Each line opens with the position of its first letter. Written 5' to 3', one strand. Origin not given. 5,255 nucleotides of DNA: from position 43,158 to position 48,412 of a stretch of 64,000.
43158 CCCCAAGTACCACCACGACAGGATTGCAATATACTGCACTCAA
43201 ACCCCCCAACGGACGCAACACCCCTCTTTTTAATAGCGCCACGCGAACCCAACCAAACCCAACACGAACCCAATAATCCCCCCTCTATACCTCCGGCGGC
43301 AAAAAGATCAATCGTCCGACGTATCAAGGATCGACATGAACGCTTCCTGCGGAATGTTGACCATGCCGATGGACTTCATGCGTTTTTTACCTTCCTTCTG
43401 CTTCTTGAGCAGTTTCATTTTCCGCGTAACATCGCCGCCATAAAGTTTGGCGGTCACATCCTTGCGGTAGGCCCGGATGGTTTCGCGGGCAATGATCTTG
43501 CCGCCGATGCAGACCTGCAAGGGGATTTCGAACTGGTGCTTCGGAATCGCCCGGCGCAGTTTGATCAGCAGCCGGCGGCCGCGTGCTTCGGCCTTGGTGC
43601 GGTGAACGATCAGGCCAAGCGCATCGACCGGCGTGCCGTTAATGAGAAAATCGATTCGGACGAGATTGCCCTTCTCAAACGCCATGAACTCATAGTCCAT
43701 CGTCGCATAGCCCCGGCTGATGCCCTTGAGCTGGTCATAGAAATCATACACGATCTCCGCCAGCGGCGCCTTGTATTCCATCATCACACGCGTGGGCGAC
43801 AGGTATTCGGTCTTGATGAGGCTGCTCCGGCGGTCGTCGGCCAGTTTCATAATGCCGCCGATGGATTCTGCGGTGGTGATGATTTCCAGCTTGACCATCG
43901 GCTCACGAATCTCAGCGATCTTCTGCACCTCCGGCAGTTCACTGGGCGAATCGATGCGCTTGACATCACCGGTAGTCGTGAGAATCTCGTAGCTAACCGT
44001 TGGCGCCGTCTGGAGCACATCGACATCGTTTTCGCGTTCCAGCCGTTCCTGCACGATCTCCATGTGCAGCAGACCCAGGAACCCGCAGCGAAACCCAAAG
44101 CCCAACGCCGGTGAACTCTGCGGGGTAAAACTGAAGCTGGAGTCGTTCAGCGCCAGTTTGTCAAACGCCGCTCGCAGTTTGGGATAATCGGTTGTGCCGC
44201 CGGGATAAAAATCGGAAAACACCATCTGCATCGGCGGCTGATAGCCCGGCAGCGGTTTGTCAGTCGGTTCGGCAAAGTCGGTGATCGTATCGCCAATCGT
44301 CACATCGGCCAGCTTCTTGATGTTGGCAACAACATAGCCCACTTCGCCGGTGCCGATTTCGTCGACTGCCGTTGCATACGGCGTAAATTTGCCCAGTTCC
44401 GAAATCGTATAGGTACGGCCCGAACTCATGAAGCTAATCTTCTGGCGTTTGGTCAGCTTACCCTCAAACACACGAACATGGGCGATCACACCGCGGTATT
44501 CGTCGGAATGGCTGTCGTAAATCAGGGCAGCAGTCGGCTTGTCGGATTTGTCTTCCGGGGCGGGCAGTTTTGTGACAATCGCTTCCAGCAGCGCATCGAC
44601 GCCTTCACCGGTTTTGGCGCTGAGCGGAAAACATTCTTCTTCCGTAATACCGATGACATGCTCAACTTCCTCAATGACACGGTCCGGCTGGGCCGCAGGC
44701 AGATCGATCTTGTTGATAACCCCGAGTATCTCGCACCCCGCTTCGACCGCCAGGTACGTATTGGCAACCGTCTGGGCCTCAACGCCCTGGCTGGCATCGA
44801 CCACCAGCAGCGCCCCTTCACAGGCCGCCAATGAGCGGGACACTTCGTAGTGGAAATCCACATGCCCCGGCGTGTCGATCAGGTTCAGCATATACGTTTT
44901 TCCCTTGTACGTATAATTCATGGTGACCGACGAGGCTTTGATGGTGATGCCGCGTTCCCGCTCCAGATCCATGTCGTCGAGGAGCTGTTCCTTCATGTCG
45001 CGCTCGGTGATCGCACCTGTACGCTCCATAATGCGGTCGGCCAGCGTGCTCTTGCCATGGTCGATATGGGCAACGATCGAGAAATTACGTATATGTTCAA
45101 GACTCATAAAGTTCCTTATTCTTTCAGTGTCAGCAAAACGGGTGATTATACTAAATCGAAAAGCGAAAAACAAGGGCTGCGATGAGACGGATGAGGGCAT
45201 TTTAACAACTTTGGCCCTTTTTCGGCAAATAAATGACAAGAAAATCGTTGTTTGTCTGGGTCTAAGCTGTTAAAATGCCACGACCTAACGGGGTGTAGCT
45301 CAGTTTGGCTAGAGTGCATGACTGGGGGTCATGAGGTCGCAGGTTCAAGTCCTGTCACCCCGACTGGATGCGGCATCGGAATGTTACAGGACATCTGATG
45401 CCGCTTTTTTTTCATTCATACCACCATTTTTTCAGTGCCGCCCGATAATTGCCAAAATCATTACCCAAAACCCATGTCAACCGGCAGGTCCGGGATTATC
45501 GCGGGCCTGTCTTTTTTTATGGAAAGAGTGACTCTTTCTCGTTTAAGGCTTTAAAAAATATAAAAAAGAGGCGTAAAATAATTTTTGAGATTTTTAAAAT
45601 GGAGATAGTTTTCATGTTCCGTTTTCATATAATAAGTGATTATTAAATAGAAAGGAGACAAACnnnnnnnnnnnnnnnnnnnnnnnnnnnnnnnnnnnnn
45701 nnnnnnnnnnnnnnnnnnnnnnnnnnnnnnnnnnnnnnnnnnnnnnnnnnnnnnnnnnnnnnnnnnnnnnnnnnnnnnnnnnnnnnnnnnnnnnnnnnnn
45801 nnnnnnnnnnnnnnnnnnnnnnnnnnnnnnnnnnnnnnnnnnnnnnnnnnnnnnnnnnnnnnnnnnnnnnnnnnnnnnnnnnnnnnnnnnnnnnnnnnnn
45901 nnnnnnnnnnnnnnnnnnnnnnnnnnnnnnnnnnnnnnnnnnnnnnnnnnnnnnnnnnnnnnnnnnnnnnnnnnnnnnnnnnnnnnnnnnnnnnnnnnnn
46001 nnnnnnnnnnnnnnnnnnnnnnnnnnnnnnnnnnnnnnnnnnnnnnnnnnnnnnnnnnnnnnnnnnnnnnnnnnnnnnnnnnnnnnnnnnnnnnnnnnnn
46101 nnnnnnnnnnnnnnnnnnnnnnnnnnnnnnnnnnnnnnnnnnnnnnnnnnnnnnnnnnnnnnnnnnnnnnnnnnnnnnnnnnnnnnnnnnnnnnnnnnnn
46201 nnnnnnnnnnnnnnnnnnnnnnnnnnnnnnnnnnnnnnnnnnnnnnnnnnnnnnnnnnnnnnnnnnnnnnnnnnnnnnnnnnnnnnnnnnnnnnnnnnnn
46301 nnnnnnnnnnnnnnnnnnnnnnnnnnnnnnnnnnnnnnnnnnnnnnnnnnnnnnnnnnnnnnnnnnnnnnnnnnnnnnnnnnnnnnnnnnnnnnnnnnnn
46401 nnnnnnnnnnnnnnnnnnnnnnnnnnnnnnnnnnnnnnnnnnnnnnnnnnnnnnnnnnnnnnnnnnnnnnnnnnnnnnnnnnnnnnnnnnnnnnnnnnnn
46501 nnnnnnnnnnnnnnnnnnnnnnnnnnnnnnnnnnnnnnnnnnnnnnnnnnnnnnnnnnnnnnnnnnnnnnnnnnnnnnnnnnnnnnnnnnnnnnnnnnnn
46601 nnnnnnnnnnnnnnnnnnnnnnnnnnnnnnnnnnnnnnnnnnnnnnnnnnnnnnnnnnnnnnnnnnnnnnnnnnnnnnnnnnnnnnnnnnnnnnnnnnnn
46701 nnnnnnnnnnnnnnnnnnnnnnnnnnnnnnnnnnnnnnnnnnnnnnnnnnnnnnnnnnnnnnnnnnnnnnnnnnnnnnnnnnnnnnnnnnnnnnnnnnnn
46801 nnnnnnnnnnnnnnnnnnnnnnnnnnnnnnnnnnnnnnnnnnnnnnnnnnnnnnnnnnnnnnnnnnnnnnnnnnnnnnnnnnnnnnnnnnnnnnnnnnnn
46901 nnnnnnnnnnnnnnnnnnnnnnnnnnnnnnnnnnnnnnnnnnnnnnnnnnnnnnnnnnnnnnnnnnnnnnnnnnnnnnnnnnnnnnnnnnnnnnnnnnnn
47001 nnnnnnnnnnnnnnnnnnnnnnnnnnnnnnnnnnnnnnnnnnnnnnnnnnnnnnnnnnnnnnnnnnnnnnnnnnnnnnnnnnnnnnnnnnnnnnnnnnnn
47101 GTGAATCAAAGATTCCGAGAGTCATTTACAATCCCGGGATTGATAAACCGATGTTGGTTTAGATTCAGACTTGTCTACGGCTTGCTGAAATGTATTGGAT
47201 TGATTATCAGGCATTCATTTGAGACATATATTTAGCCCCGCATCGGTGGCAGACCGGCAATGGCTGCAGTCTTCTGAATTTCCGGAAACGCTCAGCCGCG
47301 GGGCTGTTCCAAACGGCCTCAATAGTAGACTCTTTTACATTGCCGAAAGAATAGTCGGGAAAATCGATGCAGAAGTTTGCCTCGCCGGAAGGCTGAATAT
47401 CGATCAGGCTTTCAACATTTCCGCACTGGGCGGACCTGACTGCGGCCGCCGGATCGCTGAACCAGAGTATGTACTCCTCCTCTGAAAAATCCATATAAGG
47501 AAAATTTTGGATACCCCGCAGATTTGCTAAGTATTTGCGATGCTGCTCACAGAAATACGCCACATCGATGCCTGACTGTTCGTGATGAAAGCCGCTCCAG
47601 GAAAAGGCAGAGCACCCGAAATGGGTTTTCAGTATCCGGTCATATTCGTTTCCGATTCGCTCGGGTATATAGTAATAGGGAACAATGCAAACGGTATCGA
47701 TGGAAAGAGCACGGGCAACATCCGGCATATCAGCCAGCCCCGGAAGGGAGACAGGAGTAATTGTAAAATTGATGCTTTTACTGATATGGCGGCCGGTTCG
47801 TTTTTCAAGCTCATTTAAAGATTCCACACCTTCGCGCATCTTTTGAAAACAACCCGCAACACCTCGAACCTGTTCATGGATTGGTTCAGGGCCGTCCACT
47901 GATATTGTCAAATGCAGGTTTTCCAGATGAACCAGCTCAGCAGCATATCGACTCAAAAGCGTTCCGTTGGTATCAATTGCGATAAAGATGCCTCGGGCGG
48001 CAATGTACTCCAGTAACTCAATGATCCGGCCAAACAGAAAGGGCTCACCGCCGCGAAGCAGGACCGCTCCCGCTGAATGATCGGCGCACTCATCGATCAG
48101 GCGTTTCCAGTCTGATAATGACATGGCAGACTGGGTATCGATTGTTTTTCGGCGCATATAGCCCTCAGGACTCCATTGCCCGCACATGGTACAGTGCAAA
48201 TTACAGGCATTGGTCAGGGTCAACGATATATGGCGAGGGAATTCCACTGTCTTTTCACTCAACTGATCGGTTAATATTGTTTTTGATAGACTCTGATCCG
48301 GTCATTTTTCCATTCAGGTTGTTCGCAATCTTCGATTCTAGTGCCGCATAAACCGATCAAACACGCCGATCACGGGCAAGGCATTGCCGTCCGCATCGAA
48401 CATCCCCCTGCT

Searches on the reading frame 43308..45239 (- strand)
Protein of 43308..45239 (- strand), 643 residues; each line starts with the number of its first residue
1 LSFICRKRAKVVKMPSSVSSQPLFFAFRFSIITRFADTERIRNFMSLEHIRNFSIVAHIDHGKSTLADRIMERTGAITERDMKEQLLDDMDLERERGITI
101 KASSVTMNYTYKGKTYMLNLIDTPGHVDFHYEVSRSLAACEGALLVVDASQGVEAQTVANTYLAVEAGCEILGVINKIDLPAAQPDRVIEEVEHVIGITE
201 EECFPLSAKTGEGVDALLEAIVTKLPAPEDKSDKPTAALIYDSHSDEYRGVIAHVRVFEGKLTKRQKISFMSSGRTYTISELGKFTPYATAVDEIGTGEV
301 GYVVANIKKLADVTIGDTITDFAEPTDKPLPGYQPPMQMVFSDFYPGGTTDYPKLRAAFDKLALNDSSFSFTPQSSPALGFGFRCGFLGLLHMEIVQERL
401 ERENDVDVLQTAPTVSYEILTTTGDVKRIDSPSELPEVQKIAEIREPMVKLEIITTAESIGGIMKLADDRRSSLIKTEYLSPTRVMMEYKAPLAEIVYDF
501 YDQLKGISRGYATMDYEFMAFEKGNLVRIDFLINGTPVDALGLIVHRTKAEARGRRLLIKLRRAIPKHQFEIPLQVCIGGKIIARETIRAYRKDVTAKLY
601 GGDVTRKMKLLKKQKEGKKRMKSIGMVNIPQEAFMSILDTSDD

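Call 63: search_protein_families(library=pfam, proteins=[window:43308-45239:-], max_evalue=0.00001)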
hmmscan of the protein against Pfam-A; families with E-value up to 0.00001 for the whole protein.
window:43308-45239:- (643 aa): 4 families
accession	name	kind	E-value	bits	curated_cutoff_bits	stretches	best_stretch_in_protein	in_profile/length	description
PF00009.33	GTP_EFTU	-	3.1e-56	190.4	26.5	1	49-226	2-187/188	Elongation factor Tu GTP binding domain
PF06421.17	LepA_C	-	1e-46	157.9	29.7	1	533-638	1-106/107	GTP-binding protein LepA C-terminus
PF00679.30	EFG_C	-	2.5e-17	63.1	27.9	1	444-525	2-82/89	Elongation factor G C-terminus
PF03144.31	GTP_EFTU_D2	-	1.1e-08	35.9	30.3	1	250-320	1-73/73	Elongation factor Tu domain 2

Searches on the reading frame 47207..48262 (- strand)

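Call 63: search_protein_families(library=pfam, proteins=[window:47207-48262:-], max_evalue=0.00001)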
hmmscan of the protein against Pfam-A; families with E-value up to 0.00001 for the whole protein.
window:47207-48262:- (351 aa): 2 families
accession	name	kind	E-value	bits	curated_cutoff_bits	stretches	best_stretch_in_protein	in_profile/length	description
PF04055.27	Radical_SAM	-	3e-18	67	29.5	1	15-154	2-141/166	Radical SAM superfamily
PF13186.11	SPASM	-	1.9e-11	44.5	21.5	1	280-341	1-66/67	Iron-sulfur cluster-binding domain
